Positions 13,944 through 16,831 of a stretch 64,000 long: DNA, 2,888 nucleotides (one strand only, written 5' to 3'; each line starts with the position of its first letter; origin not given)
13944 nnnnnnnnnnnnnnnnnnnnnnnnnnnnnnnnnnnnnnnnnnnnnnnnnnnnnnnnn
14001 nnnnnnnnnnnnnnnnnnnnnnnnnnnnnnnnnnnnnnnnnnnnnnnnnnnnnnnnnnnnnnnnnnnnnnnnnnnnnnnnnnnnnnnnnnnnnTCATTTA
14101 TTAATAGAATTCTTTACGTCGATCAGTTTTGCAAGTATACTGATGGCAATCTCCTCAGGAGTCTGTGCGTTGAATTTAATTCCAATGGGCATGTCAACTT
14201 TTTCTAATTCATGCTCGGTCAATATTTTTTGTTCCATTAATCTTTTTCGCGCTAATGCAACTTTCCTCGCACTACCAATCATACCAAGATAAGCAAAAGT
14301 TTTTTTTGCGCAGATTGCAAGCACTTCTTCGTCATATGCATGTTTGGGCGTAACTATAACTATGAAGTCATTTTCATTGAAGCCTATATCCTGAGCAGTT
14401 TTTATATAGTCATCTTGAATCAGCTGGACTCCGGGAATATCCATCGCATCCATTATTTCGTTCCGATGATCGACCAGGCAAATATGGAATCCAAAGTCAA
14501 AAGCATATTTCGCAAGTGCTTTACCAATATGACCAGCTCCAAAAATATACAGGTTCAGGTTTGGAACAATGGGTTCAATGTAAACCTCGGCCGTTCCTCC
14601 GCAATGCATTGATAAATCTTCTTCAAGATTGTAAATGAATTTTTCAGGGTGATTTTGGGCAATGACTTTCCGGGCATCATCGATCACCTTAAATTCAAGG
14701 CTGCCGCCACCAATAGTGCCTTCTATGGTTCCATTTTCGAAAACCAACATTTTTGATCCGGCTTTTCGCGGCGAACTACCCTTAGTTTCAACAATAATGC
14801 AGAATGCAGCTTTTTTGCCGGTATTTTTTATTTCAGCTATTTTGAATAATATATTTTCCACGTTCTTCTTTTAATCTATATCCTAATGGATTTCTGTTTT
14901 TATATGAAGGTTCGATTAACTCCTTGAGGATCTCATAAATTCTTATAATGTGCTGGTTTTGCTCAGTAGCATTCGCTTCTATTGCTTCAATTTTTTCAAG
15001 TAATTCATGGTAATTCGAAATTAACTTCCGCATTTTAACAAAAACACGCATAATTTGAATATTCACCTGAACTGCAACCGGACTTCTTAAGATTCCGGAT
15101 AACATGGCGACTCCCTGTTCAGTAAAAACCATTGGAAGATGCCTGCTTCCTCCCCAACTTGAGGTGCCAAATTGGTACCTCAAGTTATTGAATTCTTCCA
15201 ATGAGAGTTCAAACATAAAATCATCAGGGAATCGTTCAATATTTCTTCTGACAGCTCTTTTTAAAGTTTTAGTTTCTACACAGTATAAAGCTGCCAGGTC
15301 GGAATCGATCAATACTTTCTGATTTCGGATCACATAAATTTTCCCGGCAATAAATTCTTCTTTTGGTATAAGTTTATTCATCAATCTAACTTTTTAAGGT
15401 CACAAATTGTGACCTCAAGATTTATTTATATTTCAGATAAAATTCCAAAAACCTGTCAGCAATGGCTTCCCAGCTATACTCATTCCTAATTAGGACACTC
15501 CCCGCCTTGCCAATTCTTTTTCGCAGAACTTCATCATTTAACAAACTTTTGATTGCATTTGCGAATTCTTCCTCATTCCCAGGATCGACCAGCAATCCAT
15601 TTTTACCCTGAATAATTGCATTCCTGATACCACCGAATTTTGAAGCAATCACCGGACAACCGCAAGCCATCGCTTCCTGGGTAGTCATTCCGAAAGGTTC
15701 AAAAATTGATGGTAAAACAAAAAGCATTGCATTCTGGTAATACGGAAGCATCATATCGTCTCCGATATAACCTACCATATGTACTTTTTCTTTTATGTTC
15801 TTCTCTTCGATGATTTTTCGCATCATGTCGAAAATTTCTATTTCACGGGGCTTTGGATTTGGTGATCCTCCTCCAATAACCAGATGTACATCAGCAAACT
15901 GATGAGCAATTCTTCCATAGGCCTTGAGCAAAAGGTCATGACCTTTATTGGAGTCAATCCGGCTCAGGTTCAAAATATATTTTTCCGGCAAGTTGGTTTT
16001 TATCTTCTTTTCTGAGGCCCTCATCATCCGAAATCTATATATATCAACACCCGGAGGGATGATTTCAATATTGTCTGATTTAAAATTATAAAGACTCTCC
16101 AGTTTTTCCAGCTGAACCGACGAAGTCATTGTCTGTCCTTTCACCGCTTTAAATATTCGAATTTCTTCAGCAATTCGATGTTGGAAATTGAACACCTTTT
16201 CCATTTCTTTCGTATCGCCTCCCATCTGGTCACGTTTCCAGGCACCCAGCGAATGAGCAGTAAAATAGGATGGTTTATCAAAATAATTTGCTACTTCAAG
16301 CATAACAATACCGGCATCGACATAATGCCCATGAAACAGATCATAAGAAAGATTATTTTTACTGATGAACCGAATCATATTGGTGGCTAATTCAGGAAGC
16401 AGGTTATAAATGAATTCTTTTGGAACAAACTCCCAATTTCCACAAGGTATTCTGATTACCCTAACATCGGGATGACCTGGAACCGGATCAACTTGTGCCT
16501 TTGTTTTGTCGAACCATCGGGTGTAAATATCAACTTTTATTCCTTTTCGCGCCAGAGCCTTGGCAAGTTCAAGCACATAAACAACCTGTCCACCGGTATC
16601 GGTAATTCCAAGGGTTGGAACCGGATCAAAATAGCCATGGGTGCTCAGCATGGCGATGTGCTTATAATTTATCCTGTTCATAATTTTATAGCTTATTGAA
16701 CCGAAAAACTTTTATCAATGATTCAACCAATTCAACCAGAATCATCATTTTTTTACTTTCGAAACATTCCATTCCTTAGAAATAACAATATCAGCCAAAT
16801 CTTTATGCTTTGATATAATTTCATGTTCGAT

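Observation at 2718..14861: MocA / YgfK / xanthine-dehydrogenase island in which YgfK is operonic with a CDF transporter and two fold-type-II PLP enzymes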

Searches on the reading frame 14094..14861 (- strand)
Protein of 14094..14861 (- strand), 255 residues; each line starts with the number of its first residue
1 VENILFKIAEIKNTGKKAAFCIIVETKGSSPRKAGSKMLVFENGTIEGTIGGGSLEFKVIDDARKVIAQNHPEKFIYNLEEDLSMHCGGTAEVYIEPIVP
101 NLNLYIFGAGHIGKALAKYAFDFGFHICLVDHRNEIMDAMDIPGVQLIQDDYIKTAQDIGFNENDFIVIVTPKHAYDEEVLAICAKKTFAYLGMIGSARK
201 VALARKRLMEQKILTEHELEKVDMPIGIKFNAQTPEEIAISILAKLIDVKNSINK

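Call 6: search_protein_families(library=pfam, proteins=[window:14094-14861:-], max_evalue=0.01)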
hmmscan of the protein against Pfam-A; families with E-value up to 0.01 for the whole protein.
window:14094-14861:- (255 aa): 6 families
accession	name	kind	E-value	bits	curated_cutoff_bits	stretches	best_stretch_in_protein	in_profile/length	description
PF13478.12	XdhC_C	-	1.6e-34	119.5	29.7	1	104-246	1-125/125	XdhC Rossmann domain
PF02625.21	XdhC_CoxI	-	7.8e-22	77.4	24.3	1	14-73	4-63/68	XdhC and CoxI family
PF02826.25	2-Hacid_dh_C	-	0.00035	20.5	25.1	1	103-173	38-101/178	D-isomer specific 2-hydroxyacid dehydrogenase, NAD binding domain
PF02254.24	TrkA_N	-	0.00061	20.5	23.8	1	106-188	3-86/116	TrkA-N domain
PF07992.20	Pyr_redox_2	-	0.0066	16.3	26.1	1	100-143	142-184/291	Pyridine nucleotide-disulphide oxidoreductase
PF03435.24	Sacchrp_dh_NADP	-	0.0073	17.1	25.1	0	106-193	3-97/129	Saccharopine dehydrogenase NADP binding domain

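Call 67: search_protein_families(library=ncbifam, proteins=[window:14094-14861:-], max_evalue=1e-20)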
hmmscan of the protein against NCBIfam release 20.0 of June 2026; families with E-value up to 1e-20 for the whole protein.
window:14094-14861:- (255 aa): 2 families
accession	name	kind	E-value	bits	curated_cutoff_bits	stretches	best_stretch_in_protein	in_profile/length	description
NF045664.1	XdhC_rel_AOR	equivalog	1.6e-61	208.5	350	1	92-251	185-345/346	XdhC family aldehyde oxidoreductase maturation factor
TIGR02964.1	xanthine_xdhC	equivalog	2.6e-44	151.7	161.6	1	22-247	4-246/246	xanthine dehydrogenase accessory protein XdhC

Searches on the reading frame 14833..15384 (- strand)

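Call 6: search_protein_families(library=pfam, proteins=[window:14833-15384:-], max_evalue=0.01)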
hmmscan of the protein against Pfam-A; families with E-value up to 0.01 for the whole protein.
window:14833-15384:- (183 aa): 2 families
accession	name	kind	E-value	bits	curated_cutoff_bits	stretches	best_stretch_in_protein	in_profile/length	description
PF10543.14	ORF6N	-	5.8e-34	116.7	27.8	1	15-97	2-85/86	ORF6N domain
PF23349.2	BBS7_hp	-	0.0048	17.5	27.8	1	118-163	41-86/114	BBS7 hairpin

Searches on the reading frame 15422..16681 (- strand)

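Call 6: search_protein_families(library=pfam, proteins=[window:15422-16681:-], max_evalue=0.01)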
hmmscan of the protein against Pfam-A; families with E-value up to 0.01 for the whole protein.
window:15422-16681:- (419 aa): 8 families
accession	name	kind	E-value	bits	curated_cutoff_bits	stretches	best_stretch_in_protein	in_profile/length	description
PF00534.26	Glycos_transf_1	-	7.4e-44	149.7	26.4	1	223-394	5-169/172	Glycosyl transferases group 1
PF13692.12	Glyco_trans_1_4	-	1.3e-35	123.1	27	1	234-383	2-142/142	Glycosyl transferases group 1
PF13439.12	Glyco_transf_4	-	3.7e-19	69.8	28.5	1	30-214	2-168/170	Glycosyltransferase Family 4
PF20706.3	GT4-conflict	-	7.3e-13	48.7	26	1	230-410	194-384/385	Family 4 Glycosyltransferase in conflict systems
PF13579.12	Glyco_trans_4_4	-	5.5e-10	40.2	29.7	1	30-211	1-158/158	Glycosyl transferase 4-like domain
PF13524.12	Glyco_trans_1_2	-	8.6e-10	39.2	25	1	299-412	28-143/144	Glycosyl transferase-like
PF00862.26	GT-B_Sucrose_synth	-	1.7e-08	34.1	23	1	8-46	15-53/290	Sucrose synthase first GT-B domain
PF13477.12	Glyco_trans_4_2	-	0.00065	20.3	23.4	1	34-131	11-93/139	Glycosyl transferase 4-like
